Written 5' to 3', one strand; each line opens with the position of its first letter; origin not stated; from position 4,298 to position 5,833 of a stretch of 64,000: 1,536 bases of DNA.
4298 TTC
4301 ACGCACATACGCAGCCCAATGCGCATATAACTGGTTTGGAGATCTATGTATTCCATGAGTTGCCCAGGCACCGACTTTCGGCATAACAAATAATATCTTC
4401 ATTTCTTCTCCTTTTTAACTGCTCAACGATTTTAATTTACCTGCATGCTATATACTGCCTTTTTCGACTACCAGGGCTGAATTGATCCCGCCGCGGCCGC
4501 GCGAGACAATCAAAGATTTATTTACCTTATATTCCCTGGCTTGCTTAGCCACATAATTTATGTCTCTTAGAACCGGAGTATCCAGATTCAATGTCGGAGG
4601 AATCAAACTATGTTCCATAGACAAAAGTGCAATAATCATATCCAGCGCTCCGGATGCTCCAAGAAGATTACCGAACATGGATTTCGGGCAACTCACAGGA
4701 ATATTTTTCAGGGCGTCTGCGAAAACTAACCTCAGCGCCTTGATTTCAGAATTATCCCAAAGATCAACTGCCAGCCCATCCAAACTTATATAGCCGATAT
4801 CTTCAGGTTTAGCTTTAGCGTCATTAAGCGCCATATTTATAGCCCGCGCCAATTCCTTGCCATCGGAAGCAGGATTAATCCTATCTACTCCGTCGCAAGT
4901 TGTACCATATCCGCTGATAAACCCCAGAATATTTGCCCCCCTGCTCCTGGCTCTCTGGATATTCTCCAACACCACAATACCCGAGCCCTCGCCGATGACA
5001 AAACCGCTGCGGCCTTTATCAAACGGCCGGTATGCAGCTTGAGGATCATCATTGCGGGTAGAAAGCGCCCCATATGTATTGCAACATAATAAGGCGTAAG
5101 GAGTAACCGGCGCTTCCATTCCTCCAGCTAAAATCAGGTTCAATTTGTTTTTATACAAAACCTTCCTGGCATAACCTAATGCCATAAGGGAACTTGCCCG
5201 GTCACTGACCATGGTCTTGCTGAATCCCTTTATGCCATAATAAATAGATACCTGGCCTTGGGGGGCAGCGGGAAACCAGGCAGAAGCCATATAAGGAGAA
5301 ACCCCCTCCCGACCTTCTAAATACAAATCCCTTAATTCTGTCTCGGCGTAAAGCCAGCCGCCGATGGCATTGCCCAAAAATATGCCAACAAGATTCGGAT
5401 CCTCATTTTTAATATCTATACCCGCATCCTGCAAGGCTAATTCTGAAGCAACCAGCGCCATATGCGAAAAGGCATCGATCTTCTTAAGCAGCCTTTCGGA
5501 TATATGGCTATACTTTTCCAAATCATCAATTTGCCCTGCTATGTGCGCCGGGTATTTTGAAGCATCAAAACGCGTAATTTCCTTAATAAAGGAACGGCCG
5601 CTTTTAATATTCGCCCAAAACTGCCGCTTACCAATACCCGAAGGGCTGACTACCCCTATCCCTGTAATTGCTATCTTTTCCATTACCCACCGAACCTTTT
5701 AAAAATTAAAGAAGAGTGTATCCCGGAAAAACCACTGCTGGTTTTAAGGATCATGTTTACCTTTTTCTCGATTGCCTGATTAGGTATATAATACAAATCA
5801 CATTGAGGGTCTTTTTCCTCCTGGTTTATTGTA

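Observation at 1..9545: Compact type II polyketide-synthase-like gene cluster with a PadR regulator and accA directly upstream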

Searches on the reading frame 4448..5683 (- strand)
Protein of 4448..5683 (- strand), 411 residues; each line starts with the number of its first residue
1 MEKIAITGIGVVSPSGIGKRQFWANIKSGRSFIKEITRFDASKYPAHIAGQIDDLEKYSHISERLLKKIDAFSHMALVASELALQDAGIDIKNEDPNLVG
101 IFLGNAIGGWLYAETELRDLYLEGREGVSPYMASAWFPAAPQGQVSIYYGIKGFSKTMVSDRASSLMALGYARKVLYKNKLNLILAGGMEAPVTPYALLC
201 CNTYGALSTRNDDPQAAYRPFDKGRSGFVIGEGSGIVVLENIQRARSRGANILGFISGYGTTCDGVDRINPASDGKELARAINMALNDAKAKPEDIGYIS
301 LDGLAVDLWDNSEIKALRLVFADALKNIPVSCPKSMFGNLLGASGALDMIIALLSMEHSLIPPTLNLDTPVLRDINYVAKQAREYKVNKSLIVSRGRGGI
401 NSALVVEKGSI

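Call 3: search_protein_families(library=pfam, proteins=[window:4448-5683:-], max_evalue=0.01)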
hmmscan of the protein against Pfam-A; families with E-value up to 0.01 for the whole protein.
window:4448-5683:- (411 aa): 2 families
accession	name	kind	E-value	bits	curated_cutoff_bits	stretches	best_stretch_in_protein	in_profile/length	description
PF00109.32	ketoacyl-synt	-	4.2e-45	154.8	20.8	1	1-243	1-250/252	Beta-ketoacyl synthase, N-terminal domain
PF02801.28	Ketoacyl-synt_C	-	3.4e-26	92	20.8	1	254-367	2-118/119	Beta-ketoacyl synthase, C-terminal domain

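Call 4: search_protein_families(library=ncbifam, proteins=[window:4448-5683:-], max_evalue=0.01)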
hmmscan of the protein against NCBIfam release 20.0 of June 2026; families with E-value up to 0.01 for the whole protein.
window:4448-5683:- (411 aa): 20 families
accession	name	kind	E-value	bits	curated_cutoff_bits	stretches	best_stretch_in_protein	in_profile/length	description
TIGR03150.1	fabF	equivalog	4e-113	378.2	493.75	1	3-406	2-406/407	beta-ketoacyl-ACP synthase II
NF005589.0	PRK07314.1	subfamily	3.7e-110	368.5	387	1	2-408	4-411/413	beta-ketoacyl-ACP synthase II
NF004970.0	PRK06333.1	subfamily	1.4e-87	294.3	525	1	1-408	3-421/424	beta-ketoacyl-ACP synthase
NF006274.0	PRK08439.1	equivalog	1.5e-78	264.4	621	1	1-408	1-405/406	beta-ketoacyl-ACP synthase II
NF006434.0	PRK08722.1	equivalog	1.3e-76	258.1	759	1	3-408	5-413/414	beta-ketoacyl-ACP synthase II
NF005076.0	PRK06501.1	equivalog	1.1e-69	235.4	629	2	145-407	158-421/425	beta-ketoacyl-ACP synthase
NF006587.0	PRK09116.1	equivalog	3.3e-64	217.1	470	1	2-408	2-406/408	beta-ketoacyl-ACP synthase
NF005490.0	PRK07103.1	equivalog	1e-63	215.9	445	1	1-408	3-412/414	polyketide beta-ketoacyl:acyl carrier protein synthase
NF005935.0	PRK07967.1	equivalog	5.5e-62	209.9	630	1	1-408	1-403/406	beta-ketoacyl-ACP synthase I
NF005916.1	PRK07910.1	equivalog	1.9e-52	178.6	560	1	3-406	13-415/418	KasA/KasB family beta-ketoacyl-ACP synthase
NF004618.0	PRK05952.1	equivalog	8.4e-51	173.1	455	1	3-408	3-382/384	beta-ketoacyl-ACP synthase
NF058662.1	cispenta_AmcF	equivalog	8e-42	143.6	325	1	171-407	138-368/369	cispentacin biosynthesis acyltransferase subunit AmcF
NF006618.0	PRK09185.1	subfamily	2e-36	125.9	407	1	1-408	2-392/394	beta-ketoacyl-ACP synthase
NF045894.1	PKS_plus_SDR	equivalog_domain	4.9e-28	97.3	1740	1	60-371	78-380/1515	type I polyketide synthase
NF040607.1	mycolic_Pks13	equivalog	1.1e-23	82.7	2100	1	60-371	176-479/1680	polyketide synthase Pks13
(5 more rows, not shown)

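Call 6: find_homologous_proteins(query=window:4448-5683:-)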
Query window:4448-5683:- (411 aa): 7240 proteins with E <= 0.001 among 8000 candidates; the best 120 are listed.
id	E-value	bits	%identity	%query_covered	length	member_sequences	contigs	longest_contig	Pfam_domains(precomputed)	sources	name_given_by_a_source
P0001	6.0e-270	913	100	100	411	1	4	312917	PF00109.33,PF02801.29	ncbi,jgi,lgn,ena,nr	ncbi:MAG: beta-ketoacyl-[acyl-carrier-protein] synthase family protein [Candidatus Omnitrophica bact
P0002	1.6e-269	911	100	100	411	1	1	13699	PF00109.33,PF02801.29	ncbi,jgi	ncbi:MAG: beta-ketoacyl-[acyl-carrier-protein] synthase family protein [Candidatus Omnitrophota bact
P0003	1.8e-256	868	94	100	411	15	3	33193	PF00109.33,PF02801.29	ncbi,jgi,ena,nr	ncbi:MAG: beta-ketoacyl-[acyl-carrier-protein] synthase family protein [Candidatus Omnitrophota bact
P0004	1.2e-255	866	94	99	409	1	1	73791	PF00109.33,PF02801.29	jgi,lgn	jgi:3-oxoacyl-(acyl-carrier-protein) synthase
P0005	2.9e-255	864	94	99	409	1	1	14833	PF00109.33,PF02801.29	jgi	-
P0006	6.9e-255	863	94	99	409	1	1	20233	PF00109.33,PF02801.29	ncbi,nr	ncbi:MAG: beta-ketoacyl-[acyl-carrier-protein] synthase family protein [Candidatus Omnitrophica bact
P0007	2.1e-254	862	94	99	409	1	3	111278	PF00109.33,PF02801.29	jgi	-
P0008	7.1e-253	857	92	100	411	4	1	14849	PF00109.33,PF02801.29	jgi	-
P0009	4.8e-252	854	92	100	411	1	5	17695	PF00109.33,PF02801.29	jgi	-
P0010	5.8e-252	854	92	99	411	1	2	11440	PF00109.33,PF02801.29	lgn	-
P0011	6.6e-251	850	92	100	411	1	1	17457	PF00109.33,PF02801.29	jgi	-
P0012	7.2e-251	850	93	99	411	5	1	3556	PF00109.33,PF02801.29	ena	-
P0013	1.1e-245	833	90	99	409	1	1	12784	PF00109.33,PF02801.29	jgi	-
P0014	1.1e-245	833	90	99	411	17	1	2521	PF00109.33,PF02801.29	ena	-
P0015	2.2e-241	819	89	99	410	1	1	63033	PF00109.33,PF02801.29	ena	-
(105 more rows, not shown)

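Call 8: search_solved_structures(query=window:4448-5683:-, max_evalue=1e-20)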
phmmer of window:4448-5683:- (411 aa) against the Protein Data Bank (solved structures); distinct sequences matched with E-value up to 1e-20: 87 (the best 60 are shown).
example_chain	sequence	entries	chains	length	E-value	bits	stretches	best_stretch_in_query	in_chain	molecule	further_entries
5sxo_A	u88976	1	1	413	9.9e-87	294.7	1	3-407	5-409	3-oxoacyl-[acyl-carrier-protein] synthase 2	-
3o04_A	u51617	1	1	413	3.5e-86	292.8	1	3-407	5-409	beta-keto-acyl carrier protein synthase II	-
4ls5_A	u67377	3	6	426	5.1e-84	285.7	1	3-408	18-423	3-oxoacyl-[acyl-carrier-protein] synthase 2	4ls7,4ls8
1j3n_A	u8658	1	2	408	1.2e-83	284.5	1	1-405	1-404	3-oxoacyl-(acyl-carrier protein) synthase II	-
4ls6_A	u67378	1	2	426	1.8e-83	283.9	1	3-408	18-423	3-oxoacyl-[acyl-carrier-protein] synthase 2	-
2gqd_A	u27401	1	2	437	1.1e-80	274.7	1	3-408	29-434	3-oxoacyl-[acyl-carrier-protein] synthase 2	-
1tqy_B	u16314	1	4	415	1.1e-78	268.2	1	3-407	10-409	Actinorhodin polyketide putative beta-ketoacyl synthase 2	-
1e5m_A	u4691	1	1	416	9.6e-76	258.5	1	3-408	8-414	BETA KETOACYL ACYL CARRIER PROTEIN SYNTHASE II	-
4jga_A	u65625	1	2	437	1.6e-75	257.7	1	3-407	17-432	3-oxoacyl-[acyl-carrier-protein] synthase 2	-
4r8e_A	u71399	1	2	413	1.5e-74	254.6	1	3-408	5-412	3-oxoacyl-[acyl-carrier-protein] synthase 2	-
9lpl_A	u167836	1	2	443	2.8e-74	253.6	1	3-408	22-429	3-oxoacyl-[acyl-carrier-protein] synthase 2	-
2gfv_A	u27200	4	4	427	3.2e-74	253.5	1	3-408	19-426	3-oxoacyl-[acyl-carrier-protein] synthase 2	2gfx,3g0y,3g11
3hnz_A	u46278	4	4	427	6.7e-74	252.4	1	3-408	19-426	3-oxoacyl-[acyl-carrier-protein] synthase 2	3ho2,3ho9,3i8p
6okg_A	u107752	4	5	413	8.9e-74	252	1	3-408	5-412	3-oxoacyl-[acyl-carrier-protein] synthase 2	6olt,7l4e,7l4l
1b3n_A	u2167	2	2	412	9.1e-74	252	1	3-408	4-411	PROTEIN (KETOACYL ACYL CARRIER PROTEIN SYNTHASE 2) | BETA-KETOACYL ACP SYNTHASE II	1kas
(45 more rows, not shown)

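Call 14: find_related_loci(query=window:4448-5683:-, collection=genome_contigs, flank=10000)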
Query window:4448-5683:- (411 aa) in genome_contigs; peptide patterns used: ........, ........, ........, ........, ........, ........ (x = any residue, [..] = any of these).
256 stretches matched a pattern; 179 encode a relative of the query (tblastn E <= 1e-3); the best 80 are kept; 80 distinct loci.
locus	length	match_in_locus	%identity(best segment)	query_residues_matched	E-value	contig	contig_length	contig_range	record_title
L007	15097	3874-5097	95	1-408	0e+0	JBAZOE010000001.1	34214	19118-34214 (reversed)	MAG: Candidatus Omnitrophota bacterium isolate SO_2017_LW4_87 scaffold_2829_c1_LW137-91_2017, whole genome shotgun seque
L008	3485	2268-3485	94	1-406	0e+0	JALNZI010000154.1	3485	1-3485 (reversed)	MAG: Candidatus Omnitrophota bacterium isolate SO_2017_LW1 bin 10 NODE_33911_length_3485_cov_1.405003_LW64-88_2017, whol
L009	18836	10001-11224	94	1-408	0e+0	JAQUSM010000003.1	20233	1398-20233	MAG: Candidatus Omnitrophota bacterium isolate STD1_97 NODE_5970_length_20233_cov_4.747240_Sandtown_D1, whole genome sho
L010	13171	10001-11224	93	1-408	0e+0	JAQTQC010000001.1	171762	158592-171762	MAG: Candidatus Omnitrophota bacterium isolate STB_130 NODE_201_length_171762_cov_13.357311_Sandtown_B, whole genome sho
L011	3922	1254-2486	92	1-411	0e+0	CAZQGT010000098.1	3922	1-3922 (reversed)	MAG TPA_asm: uncultured Planctomycetales bacterium isolate SRP178699_co1_559 genome assembly, contig: NODE_35736_length_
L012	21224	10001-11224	91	1-408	0e+0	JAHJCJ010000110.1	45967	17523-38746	MAG: Candidatus Omnitrophota bacterium isolate Modern_marine.mb.300 Modern_marine.mb.300_k141_2385818, whole genome shot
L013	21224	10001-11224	89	1-408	0e+0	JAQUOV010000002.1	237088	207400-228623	MAG: Candidatus Omnitrophota bacterium isolate STD1_209 NODE_89_length_237088_cov_10.788978_Sandtown_D1, whole genome sh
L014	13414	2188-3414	89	1-409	0e+0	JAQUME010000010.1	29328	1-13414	MAG: Candidatus Omnitrophota bacterium isolate STD1_147 NODE_3253_length_29328_cov_10.808055_Sandtown_D1, whole genome s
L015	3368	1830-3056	89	1-409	0e+0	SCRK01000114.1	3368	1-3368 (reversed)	MAG: bacterium isolate FW104_bin.10 FW104_bin.10-4897, whole genome shotgun sequence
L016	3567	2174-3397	88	1-408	0e+0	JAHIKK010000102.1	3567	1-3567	MAG: Candidatus Omnitrophota bacterium isolate KR13_N1.mb.50 KR13_N1.mb.50_k141_225126, whole genome shotgun sequence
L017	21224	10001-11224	88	1-408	0e+0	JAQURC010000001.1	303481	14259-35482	MAG: Candidatus Omnitrophota bacterium isolate STD1_64 NODE_54_length_303481_cov_13.197373_Sandtown_D1, whole genome sho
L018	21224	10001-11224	88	1-408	0e+0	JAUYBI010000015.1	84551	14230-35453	MAG: Candidatus Omnitrophota bacterium isolate C19_metabat.bin.11_sub C19_k141_45476, whole genome shotgun sequence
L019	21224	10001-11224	88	1-408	0e+0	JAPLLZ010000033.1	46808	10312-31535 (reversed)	MAG: Candidatus Omnitrophota bacterium isolate LacPavin_0419_WC90_MAG_39_8 LacPavin_0419_WC90_scaffold_105908, whole gen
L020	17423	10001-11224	87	1-408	0e+0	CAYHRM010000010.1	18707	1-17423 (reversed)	MAG TPA_asm: uncultured Planctomycetales bacterium isolate ERP119705_co15_217 genome assembly, contig: NODE_2914_length_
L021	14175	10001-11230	88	1-410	0e+0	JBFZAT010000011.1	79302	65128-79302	MAG: Candidatus Omnitrophota bacterium isolate PPR_0474 PPR_0474.fa_k121_724534, whole genome shotgun sequence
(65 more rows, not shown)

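Call 33: search_protein_representatives(protein=window:4448-5683:-)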
Query: 411 residues. Proteins with E-value up to 0.001 (for the whole library): 66047; up to 1e-10: 39771; up to 1e-30: 7086. The best 150 are listed.
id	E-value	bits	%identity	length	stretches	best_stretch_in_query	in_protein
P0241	1.2e-150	518.3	58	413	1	3-408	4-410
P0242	4.2e-136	470.4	34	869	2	2-405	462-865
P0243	1.8e-121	422.2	29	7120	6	2-373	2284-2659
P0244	5.2e-117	407.6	72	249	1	1-248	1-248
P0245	1.9e-112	392.5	28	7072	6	4-373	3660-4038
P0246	2.0e-109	382.6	28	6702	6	3-368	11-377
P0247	1.5e-108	379.7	28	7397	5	3-370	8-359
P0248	4.7e-105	368.2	43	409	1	2-408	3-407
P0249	5.9e-105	367.9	44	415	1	3-408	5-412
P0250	3.0e-102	359.0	27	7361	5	58-373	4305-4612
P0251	3.0e-101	355.7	45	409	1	4-408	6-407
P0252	1.7e-100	353.2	31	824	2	3-406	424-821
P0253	1.0e-99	350.6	29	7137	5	4-409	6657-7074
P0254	2.5e-99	349.4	31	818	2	3-408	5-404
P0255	3.0e-98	345.8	29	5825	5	2-371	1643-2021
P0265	2.1e-94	333.1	40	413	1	3-407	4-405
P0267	4.4e-94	332.1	41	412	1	4-410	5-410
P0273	4.4e-92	325.5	40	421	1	1-407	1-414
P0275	9.1e-92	324.4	40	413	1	3-408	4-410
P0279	3.9e-91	322.4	39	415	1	3-408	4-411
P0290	3.0e-88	312.8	40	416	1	2-408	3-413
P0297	6.4e-87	308.5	40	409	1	2-407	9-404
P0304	8.0e-86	304.9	39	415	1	4-407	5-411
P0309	3.3e-85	302.9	40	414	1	3-406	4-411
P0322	2.1e-83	296.9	38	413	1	3-408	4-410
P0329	1.5e-82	294.1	36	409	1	6-407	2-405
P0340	1.2e-81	291.1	40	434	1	3-408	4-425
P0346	2.2e-81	290.2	40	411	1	3-408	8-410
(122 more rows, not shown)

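Call 34: list_cluster_members(proteins=[P0241, P0248, P0249, P0251, P0265, P0267, P0273, P0275, P0279, P0290])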
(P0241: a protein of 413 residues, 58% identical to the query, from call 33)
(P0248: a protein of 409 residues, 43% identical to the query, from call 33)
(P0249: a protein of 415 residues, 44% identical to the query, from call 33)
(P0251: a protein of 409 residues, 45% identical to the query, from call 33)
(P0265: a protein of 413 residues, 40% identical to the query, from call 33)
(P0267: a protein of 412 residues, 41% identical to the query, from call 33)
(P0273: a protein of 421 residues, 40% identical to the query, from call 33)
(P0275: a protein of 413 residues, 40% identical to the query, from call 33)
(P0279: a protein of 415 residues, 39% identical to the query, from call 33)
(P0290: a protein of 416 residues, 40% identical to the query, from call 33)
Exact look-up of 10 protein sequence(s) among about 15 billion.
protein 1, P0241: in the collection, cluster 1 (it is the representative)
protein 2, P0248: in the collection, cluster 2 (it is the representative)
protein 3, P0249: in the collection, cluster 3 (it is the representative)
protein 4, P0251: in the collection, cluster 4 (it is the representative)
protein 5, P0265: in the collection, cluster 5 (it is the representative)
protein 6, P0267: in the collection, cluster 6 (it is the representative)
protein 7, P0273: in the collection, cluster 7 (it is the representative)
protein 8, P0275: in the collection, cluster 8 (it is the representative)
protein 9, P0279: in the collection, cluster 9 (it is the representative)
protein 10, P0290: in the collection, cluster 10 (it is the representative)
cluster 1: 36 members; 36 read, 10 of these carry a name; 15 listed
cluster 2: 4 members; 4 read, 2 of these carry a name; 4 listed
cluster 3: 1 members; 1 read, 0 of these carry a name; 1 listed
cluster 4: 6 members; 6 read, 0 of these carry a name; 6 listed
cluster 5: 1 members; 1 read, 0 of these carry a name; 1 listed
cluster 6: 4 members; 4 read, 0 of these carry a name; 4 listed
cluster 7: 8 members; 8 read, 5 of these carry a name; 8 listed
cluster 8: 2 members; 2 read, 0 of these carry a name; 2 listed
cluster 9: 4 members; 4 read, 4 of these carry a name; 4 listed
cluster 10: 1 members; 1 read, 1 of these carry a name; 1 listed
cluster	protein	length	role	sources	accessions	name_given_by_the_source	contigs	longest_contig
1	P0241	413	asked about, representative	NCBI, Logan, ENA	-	-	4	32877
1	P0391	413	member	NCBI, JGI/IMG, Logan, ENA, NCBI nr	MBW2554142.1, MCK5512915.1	MAG: beta-ketoacyl-[acyl-carrier-protein] synthase family protein [Deltaproteobacteria ... | beta-ketoacyl-[acyl-carrier-protein] synthase family protein [Deltaproteobacteria ...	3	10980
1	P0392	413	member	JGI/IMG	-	3-oxoacyl-(acyl-carrier-protein) synthase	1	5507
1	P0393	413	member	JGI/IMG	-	3-oxoacyl-(acyl-carrier-protein) synthase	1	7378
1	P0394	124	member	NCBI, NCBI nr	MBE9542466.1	MAG: beta-ketoacyl-[acyl-carrier-protein] synthase II, partial [Proteobacteria bacterium] | beta-ketoacyl-[acyl-carrier-protein] synthase II [Pseudomonadota bacterium]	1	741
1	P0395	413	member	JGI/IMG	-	3-oxoacyl-(acyl-carrier-protein) synthase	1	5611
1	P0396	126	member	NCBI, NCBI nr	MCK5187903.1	MAG: beta-ketoacyl-[acyl-carrier-protein] synthase II, partial [Deltaproteobacteria ... | beta-ketoacyl-[acyl-carrier-protein] synthase II [Deltaproteobacteria bacterium]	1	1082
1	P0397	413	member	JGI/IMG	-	3-oxoacyl-(acyl-carrier-protein) synthase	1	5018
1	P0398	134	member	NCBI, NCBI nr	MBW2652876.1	MAG: beta-ketoacyl-[acyl-carrier-protein] synthase II, partial [Deltaproteobacteria ... | beta-ketoacyl-[acyl-carrier-protein] synthase II [Deltaproteobacteria bacterium]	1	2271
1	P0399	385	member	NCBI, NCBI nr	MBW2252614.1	MAG: beta-ketoacyl-[acyl-carrier-protein] synthase family protein, partial ... | beta-ketoacyl-[acyl-carrier-protein] synthase family protein [Deltaproteobacteria ...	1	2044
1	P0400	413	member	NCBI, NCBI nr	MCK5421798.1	MAG: beta-ketoacyl-[acyl-carrier-protein] synthase family protein [Deltaproteobacteria ... | beta-ketoacyl-[acyl-carrier-protein] synthase family protein [Deltaproteobacteria ...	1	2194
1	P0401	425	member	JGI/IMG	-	-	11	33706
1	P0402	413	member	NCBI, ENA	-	-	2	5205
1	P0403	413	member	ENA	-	-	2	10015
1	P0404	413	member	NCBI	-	-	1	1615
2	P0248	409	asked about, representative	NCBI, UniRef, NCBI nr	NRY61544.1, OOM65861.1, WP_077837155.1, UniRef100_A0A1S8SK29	beta-ketoacyl-[acyl-carrier-protein] synthase family protein [Clostridium beijerinckii] | 3-oxoacyl-[acyl-carrier-protein] synthase 2 n=1 Tax=Clostridium beijerinckii TaxID=1520 ... | beta-ketoacyl synthase N-terminal-like domain-containing protein [Clostridium ...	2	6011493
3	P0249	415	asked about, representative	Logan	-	-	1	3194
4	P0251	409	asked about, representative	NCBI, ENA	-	-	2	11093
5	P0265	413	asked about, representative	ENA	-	-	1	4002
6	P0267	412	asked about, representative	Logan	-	-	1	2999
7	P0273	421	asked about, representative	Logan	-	-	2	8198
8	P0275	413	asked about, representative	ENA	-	-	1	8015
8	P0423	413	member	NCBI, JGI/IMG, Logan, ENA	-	-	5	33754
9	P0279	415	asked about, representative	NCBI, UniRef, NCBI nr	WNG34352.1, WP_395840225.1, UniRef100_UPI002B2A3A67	beta-ketoacyl-[acyl-carrier-protein] synthase family protein [Archangium violaceum] | beta-ketoacyl-[acyl-carrier-protein] synthase family protein n=1 Tax=Archangium violaceum ...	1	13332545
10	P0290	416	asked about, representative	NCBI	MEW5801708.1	MAG: beta-ketoacyl-[acyl-carrier-protein] synthase family protein [bacterium]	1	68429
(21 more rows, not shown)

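Call 36: find_encoding_contigs(protein=P0401, flank=10000, max_places=3)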
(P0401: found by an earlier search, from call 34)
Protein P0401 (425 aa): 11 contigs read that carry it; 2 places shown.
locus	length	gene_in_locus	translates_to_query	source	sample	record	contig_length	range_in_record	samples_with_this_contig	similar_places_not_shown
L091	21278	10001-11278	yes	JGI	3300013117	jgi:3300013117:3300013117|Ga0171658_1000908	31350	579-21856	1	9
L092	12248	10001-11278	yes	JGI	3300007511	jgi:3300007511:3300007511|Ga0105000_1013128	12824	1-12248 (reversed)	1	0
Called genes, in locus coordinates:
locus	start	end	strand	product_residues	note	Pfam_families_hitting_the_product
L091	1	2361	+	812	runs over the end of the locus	PF03176:MMPL, PF02460:Patched, PF12349:Sterol-sensing, PF03176:MMPL, PF02355:SecD_SecF_C (weak)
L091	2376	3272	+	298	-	PF07044:DUF1329, PF17131:TP_0789-like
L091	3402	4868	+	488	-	PF02310:B12-binding, PF04055:Radical_SAM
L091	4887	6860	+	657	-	PF02730:AFOR_N, PF01314:AFOR_C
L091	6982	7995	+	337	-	PF00070:Pyr_redox (faint), PF01210:NAD_Gly3P_dh_N (weak), PF02558:ApbA, PF03807:F420_oxidored (weak), PF07992:Pyr_redox_2 (weak), PF08546:ApbA_C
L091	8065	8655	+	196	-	-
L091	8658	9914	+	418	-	PF00109:ketoacyl-synt, PF02801:Ketoacyl-synt_C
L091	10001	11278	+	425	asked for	PF00109:ketoacyl-synt, PF02801:Ketoacyl-synt_C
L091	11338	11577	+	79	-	PF00550:PP-binding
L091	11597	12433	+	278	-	PF04199:Cyclase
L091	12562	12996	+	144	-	PF10604:Polyketide_cyc2, PF03364:Polyketide_cyc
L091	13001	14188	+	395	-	PF07690:MFS_1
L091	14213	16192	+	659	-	PF02730:AFOR_N, PF01314:AFOR_C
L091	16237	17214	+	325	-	PF04909:Amidohydro_2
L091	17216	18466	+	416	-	PF01266:DAO, PF01593:Amino_oxidase, PF07992:Pyr_redox_2 (faint), PF13450:NAD_binding_8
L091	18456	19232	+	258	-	PF01048:PNP_UDP_1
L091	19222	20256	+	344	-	PF01008:IF-2B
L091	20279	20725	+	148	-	PF01008:IF-2B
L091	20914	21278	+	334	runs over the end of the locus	PF00596:Aldolase_II, PF02036:SCP2 (weak)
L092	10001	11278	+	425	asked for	PF00109:ketoacyl-synt, PF02801:Ketoacyl-synt_C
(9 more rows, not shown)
